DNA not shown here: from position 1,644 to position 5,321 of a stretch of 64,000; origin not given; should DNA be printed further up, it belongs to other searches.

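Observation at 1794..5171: Single-polypeptide PLD(HKD)-SNF2 helicase with an extra ~300-aa C-terminal domain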

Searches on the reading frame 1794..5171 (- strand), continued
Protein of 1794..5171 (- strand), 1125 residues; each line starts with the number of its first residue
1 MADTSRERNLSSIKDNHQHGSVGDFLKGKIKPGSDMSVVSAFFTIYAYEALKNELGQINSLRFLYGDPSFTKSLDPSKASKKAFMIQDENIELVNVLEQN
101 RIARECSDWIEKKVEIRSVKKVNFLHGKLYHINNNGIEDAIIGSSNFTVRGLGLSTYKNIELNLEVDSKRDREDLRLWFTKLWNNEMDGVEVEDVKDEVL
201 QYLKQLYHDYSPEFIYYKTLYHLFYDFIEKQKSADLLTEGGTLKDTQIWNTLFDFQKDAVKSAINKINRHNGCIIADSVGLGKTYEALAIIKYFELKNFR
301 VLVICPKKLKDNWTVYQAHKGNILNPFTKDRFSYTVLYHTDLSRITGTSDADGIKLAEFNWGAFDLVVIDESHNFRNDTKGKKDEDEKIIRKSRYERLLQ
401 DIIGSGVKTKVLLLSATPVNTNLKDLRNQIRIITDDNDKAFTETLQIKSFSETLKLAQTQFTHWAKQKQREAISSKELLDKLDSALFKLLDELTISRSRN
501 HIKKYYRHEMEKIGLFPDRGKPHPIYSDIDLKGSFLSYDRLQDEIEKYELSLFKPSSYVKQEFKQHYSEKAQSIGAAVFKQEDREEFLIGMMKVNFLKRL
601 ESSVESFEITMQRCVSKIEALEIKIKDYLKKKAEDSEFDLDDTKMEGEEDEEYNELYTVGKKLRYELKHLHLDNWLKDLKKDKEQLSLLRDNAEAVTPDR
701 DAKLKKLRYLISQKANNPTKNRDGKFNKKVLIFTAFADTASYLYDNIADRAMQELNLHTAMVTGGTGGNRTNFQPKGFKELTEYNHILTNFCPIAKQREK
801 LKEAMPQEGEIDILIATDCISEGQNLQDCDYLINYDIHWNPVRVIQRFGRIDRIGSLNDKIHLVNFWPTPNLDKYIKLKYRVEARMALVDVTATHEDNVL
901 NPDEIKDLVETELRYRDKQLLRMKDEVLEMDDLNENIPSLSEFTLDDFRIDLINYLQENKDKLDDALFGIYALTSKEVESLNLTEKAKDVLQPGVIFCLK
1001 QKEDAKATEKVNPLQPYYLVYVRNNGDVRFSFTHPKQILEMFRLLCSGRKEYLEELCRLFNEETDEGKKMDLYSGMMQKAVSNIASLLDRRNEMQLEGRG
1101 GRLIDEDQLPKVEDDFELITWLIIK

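Call 31: find_related_loci(query=A1, collection=genome_contigs, flank=10000)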
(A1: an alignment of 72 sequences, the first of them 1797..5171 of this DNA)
Query A1 (1125 aa) in genome_contigs; peptide patterns used: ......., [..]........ (x = any residue, [..] = any of these).
600 stretches matched a pattern (row limit reached: there are more); 592 encode a relative of the query (tblastn E <= 1e-3); the best 80 are kept; 80 distinct loci.
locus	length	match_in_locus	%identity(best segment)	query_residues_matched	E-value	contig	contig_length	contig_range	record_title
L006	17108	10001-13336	61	11-1125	0e+0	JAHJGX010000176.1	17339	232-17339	MAG: bacterium isolate Modern_marine_glass_biofilm.mb.88 Modern_marine_glas.mb.88_k141_678818, whole genome shotgun sequ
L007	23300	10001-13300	59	1-1125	0e+0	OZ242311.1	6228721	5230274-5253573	MAG: Candidatus Latescibacterota bacterium isolate bccf755e-c1ee-4055-8c2e-878efcd7d1d4 genome assembly, chromosome: 1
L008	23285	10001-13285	57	5-1124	0e+0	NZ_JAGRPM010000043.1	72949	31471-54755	MAG: Rhodoblastus sp. isolate BP08 k141_11665, whole genome shotgun sequence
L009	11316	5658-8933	57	10-1125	0e+0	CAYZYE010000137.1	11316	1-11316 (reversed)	MAG TPA_asm: uncultured Anaerolineae bacterium isolate binchicken_co67_117 genome assembly, contig: NODE_6222_length_113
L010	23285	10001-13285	56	2-1125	0e+0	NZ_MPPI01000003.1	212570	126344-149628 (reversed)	Phormidesmis priestleyi ULC007 A3_5_len_212570, whole genome shotgun sequence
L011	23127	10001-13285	56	11-1125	0e+0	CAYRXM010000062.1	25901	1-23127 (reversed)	MAG TPA_asm: uncultured Anaerolineae bacterium isolate binchicken_co43_70 genome assembly, contig: NODE_3114_length_2590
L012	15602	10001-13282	56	11-1125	0e+0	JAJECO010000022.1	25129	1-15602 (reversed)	MAG: Candidatus Poribacteria bacterium isolate jk18xAbins.25 k141_322264, whole genome shotgun sequence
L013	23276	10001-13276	56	11-1125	0e+0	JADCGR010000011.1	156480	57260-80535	MAG: Curvibacter sp. isolate M022S1SP1A37QC M022S1_11, whole genome shotgun sequence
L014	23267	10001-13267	56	11-1125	0e+0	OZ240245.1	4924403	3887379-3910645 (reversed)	MAG: Candidatus Poribacteria bacterium isolate dca23892-4e13-4299-a543-0851fd76b4fe genome assembly, chromosome: 1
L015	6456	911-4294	56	9-1125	0e+0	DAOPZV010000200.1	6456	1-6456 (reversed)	MAG TPA_asm: Prolixibacteraceae bacterium isolate AMR_MDS_1279 NODE_14694_length_6456_cov_14.830651, whole genome shotgu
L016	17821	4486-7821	56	9-1125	0e+0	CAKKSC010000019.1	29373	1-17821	Desulfuromonadales bacterium isolate Hainich-H52-bin013-1 genome assembly, contig: H52-bin013_1_Hain_H52_02um_R1_455_len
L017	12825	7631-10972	55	7-1125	0e+0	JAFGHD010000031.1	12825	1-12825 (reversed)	MAG: Bacteroidales bacterium isolate Zod_Metabat.1433 k87_1174559, whole genome shotgun sequence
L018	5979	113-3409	55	9-1124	0e+0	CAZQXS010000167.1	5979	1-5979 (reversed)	MAG TPA_asm: uncultured Pseudomonadota bacterium isolate SRP077602_co9_466 genome assembly, contig: NODE_21489_length_59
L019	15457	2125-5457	56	4-1125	0e+0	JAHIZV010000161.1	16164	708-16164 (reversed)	MAG: Verrucomicrobia bacterium isolate Modern_marine.mb.194 Modern_marine.mb.194_k141_1708931, whole genome shotgun sequ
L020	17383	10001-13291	54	11-1124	0e+0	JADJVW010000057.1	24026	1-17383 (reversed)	MAG: Candidatus Caldilinea saccharophila isolate Hjor_MAXAC.079_sub tig00041836-10-238650, whole genome shotgun sequence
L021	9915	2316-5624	56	11-1125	0e+0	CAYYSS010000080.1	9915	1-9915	MAG TPA_asm: uncultured Nitrospirota bacterium isolate binchicken_co172_104 genome assembly, contig: NODE_6215_length_99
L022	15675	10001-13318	56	11-1125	0e+0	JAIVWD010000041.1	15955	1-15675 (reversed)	MAG: Deltaproteobacteria bacterium isolate HYP3_UM_29 NODE_433_length_15955_cov_0.993493, whole genome shotgun sequence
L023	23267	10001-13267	55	11-1125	0e+0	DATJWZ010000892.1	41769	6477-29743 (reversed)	MAG TPA_asm: Candidatus Eisenbacteria bacterium isolate SMAG_U15113 k141_1333205, whole genome shotgun sequence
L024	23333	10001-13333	56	1-1125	0e+0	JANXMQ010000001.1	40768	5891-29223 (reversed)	MAG: Akkermansiaceae bacterium isolate 337R_concoct_304 337R_k141_1052384, whole genome shotgun sequence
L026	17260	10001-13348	56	11-1125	0e+0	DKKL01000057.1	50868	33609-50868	MAG TPA_asm: Ignavibacteria bacterium UBA6667 UBA6667_contig_8212, whole genome shotgun sequence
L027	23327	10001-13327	54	11-1125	0e+0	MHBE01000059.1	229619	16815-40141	MAG: Lentisphaerae bacterium GWF2_38_69 gwf2_scaffold_72, whole genome shotgun sequence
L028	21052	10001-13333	52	9-1125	0e+0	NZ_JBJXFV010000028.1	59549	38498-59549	MAG: Prosthecobacter sp. isolate F1F2.bin.412 k127_6169785, whole genome shotgun sequence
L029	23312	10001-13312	54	11-1125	0e+0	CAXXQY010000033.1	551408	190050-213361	MAG: bacterium isolate 57a1b92f-bc4a-4fd6-9813-ca89f61bdd80 genome assembly, contig: contig_33, whole genome shotgun seq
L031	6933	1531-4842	53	10-1125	0e+0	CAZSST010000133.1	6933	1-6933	MAG TPA_asm: uncultured Candidatus Cloacimonas sp. isolate binchicken_co66_285 genome assembly, contig: NODE_15705_lengt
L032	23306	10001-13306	53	9-1125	0e+0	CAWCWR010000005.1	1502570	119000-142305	MAG: uncultured Phycisphaeraceae bacterium isolate MFD03250.bin.2.15 genome assembly, contig: contig_3872, whole genome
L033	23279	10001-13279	57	11-1125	0e+0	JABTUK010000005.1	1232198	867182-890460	MAG: Anaerolineales bacterium isolate H5_CFX5 seq005, whole genome shotgun sequence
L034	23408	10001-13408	52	9-1125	0e+0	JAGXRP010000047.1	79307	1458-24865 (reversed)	MAG: Desulfobulbaceae bacterium isolate CROMO_A_116 c_000000564133, whole genome shotgun sequence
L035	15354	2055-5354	53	5-1125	0e+0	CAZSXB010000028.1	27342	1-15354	MAG TPA_asm: uncultured Thermotogaceae bacterium isolate SRP241326_co1_345 genome assembly, contig: NODE_2695_length_273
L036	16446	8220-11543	52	11-1125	0e+0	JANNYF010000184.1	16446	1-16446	MAG: Blastocatellia bacterium isolate VAR_34_concoct_43 VAR_34_k141_42301, whole genome shotgun sequence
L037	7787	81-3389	52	11-1125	0e+0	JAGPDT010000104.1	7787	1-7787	MAG: Flavobacteriales bacterium isolate Gw_SlAct_bin_418 Gw_SlAct_34451_length_7787_cov_18.710836, whole genome shotgun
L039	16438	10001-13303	53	11-1125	0e+0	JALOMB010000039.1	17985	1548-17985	MAG: Chitinophagales bacterium isolate Prado040 scaffold_4600, whole genome shotgun sequence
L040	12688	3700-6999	50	9-1125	0e+0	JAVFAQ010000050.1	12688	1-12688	MAG: Flavobacteriales bacterium isolate BF4_95 NODE_15810_length_12688_cov_3.626224_Biofilm4, whole genome shotgun seque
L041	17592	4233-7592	49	9-1125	0e+0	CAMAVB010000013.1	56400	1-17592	MAG: Candidatus Kuenenia stuttgartiensis isolate LH-05nov19-79 genome assembly, contig: LH-05nov19-C876, whole genome sh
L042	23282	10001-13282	52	4-1125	0e+0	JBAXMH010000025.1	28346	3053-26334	MAG: Chloroflexales bacterium isolate ELA448 MAG448_25, whole genome shotgun sequence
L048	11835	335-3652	48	9-1124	0e+0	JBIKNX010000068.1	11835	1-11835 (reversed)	MAG: Luteolibacter sp. isolate ME2014-10-16_3300042505_group5_bin11 Rohwer_bin2731_scaffold_950_c1, whole genome shotgun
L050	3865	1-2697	56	204-1125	0e+0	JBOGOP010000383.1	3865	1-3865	MAG: Pyrinomonadaceae bacterium isolate SE1493_metabat2.bin.15 NODE_4159_length_3865_cov_1.013911, whole genome shotgun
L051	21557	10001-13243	47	11-1125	0e+0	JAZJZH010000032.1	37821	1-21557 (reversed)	MAG: Pseudomonadota bacterium isolate ADI_H2L1_1_122_18_3-bin016_1 ADIH2L11_B016_1_000000000032, whole genome shotgun se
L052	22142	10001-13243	46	11-1125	0e+0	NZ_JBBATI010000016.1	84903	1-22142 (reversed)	MAG: Novosphingobium sp. isolate EUL_267 ctg16-EUL_267, whole genome shotgun sequence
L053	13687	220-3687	53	11-1125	0e+0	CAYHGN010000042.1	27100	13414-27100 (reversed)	MAG TPA_asm: uncultured Sphingobacterium sp. isolate ERP119702_co1_112 genome assembly, contig: NODE_1786_length_27100_c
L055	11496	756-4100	52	7-1125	0e+0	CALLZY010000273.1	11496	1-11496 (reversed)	MAG TPA_asm: uncultured Chitinophagaceae bacterium isolate SRR2107216_bin.75_CONCOCT_v1.1_MAG genome assembly, contig: E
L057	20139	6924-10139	45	11-1125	0e+0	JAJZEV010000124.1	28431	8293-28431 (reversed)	MAG: Proteobacteria bacterium isolate LL2.bin50 NODE_1457_length_28431_cov_7.80459, whole genome shotgun sequence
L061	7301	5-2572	54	262-1125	0e+0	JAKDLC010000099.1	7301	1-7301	MAG: Nitrosospira sp. isolate 40_S54 40_S54_NODE_829_length_7301_cov_3.896633, whole genome shotgun sequence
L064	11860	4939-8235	46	12-1125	0e+0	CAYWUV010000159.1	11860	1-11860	MAG TPA_asm: uncultured Bryobacterales bacterium isolate SRP109090_co2_27 genome assembly, contig: NODE_8078_length_1186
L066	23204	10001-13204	43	16-1125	0e+0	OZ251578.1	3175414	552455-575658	MAG: Candidatus Spongiisociaceae bacterium isolate e66f1d62-28d5-4ec1-b84d-980f6b68271e genome assembly, chromosome: 1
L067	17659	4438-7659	42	11-1125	0e+0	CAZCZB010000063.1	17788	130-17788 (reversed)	MAG TPA_asm: uncultured Dehalococcoidia bacterium isolate SRP109090_co1_5 genome assembly, contig: NODE_4576_length_1778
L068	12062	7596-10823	45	11-1125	0e+0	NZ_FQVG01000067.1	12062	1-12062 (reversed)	Caloramator proteoclasticus DSM 10124, whole genome shotgun sequence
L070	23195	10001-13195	43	13-1125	0e+0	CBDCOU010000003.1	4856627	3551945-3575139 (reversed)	MAG: Caldilineaceae bacterium isolate 0823537f-3fa6-4916-8707-89ce61c7f738 genome assembly, contig: contig_3, whole geno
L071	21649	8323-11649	55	11-1125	0e+0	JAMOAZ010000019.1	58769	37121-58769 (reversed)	MAG: Nitrospirota bacterium isolate MYC-10 scaffold19, whole genome shotgun sequence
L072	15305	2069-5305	44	13-1125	0e+0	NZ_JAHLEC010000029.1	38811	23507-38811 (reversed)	Clostridium psychrophilum strain DSM 14207 contig00029, whole genome shotgun sequence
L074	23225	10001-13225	43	13-1125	0e+0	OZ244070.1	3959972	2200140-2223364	MAG: uncultured Candidatus Binatia bacterium isolate f57e87d9-6197-413a-b43d-c6892e6158a2 genome assembly, chromosome: 1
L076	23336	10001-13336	56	5-1125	0e+0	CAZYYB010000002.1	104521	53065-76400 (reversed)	MAG TPA_asm: uncultured Fibrobacteraceae bacterium isolate binchicken_co3_27 genome assembly, contig: NODE_458_length_10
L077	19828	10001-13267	44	10-1125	0e+0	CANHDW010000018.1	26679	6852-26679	MAG: Candidatus Caenarcaniphilales bacterium isolate RE-15aug16-7 genome assembly, contig: RE-15aug16-C1930, whole genom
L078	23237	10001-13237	43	10-1125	0e+0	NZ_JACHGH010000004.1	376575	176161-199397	Salirhabdus euzebyi strain DSM 19612 Ga0415341_04, whole genome shotgun sequence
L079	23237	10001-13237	43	13-1125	0e+0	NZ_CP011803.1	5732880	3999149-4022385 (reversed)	Clostridium carboxidivorans P7 chromosome, complete genome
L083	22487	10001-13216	44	15-1121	0e+0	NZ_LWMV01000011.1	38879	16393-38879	Methanobrevibacter curvatus strain DSM 11111 MBCUR_contig000011, whole genome shotgun sequence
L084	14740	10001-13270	42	13-1125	0e+0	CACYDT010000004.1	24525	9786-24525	MAG: uncultured Veillonellaceae bacterium isolate RUG11858 genome assembly, contig: RUG11858_asm_4, whole genome shotgun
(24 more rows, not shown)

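Call 42: search_protein_families(library=pfam, proteins=[L079:13249-14007:+, L079:14031-15983:+, L079:15997-18939:+, L079:19007-20224:+, L083:13256-14008:+, L083:14096-16459:+, L083:16561-17058:+, L083:17106-18446:+, L083:18735-19952:+], max_evalue=0.001)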
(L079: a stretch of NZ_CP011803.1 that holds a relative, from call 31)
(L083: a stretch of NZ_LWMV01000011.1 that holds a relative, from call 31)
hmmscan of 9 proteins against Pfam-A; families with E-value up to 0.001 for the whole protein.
L079:13249-14007:+ (252 aa): 1 family
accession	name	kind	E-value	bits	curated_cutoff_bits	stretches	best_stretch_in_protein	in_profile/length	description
PF14335.11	DUF4391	-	2.8e-62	211.1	29.9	1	9-240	1-229/232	Domain of unknown function (DUF4391)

L079:14031-15983:+ (650 aa): 1 family
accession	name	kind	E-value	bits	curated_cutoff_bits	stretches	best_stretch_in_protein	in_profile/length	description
PF01555.25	N6_N4_Mtase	-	1.3e-28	101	26.7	1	133-465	1-210/221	DNA methylase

L079:15997-18939:+ (980 aa): 3 families
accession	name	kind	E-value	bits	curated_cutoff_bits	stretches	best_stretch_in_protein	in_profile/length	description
PF19778.5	RE_endonuc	-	1.2e-37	128.4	23.4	1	866-972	1-107/108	Endonuclease domain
PF04851.21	ResIII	-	2.8e-16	60.3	22.5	1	79-252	20-163/164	Type III restriction enzyme, res subunit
PF00270.35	DEAD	-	2.8e-09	37.3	26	1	93-252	17-161/167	DEAD/DEAH box helicase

L079:19007-20224:+ (405 aa): 0 families

L083:13256-14008:+ (250 aa): 1 family
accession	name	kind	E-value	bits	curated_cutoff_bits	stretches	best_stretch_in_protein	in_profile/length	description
PF14335.11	DUF4391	-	6.2e-61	206.7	29.9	1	7-241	1-231/232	Domain of unknown function (DUF4391)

L083:14096-16459:+ (787 aa): 1 family
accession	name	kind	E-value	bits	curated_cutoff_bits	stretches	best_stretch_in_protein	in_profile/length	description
PF13166.12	AAA_13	-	8.5e-120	402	36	1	37-766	11-712/713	AAA domain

L083:16561-17058:+ (165 aa): 0 families

L083:17106-18446:+ (446 aa): 2 families
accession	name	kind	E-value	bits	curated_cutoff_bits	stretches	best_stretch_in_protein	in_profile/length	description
PF01555.25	N6_N4_Mtase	-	2.2e-25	90.4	26.7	1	2-253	32-205/221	DNA methylase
PF01765.24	RRF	-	0.00081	19.7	29.7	0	249-304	67-122/164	Ribosome recycling factor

L083:18735-19952:+ (405 aa): 5 families
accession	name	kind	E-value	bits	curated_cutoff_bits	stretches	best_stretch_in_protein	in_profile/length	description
PF13173.12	AAA_14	-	1.3e-38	132.4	27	1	19-150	3-129/129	AAA domain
PF13635.12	DUF4143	-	7.8e-18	65.2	28.1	1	203-350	2-158/160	Domain of unknown function (DUF4143)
PF01637.24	ATPase_2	-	1.6e-05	25.3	33.2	1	3-93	3-91/225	ATPase domain predominantly from Archaea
PF01475.25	FUR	-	3e-05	24.6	23.1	1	225-271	17-64/121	Ferric uptake regulator family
PF01443.25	Viral_helicase1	-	0.00072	19.9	21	0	25-98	5-74/228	Viral superfamily 1 RNA helicase core domain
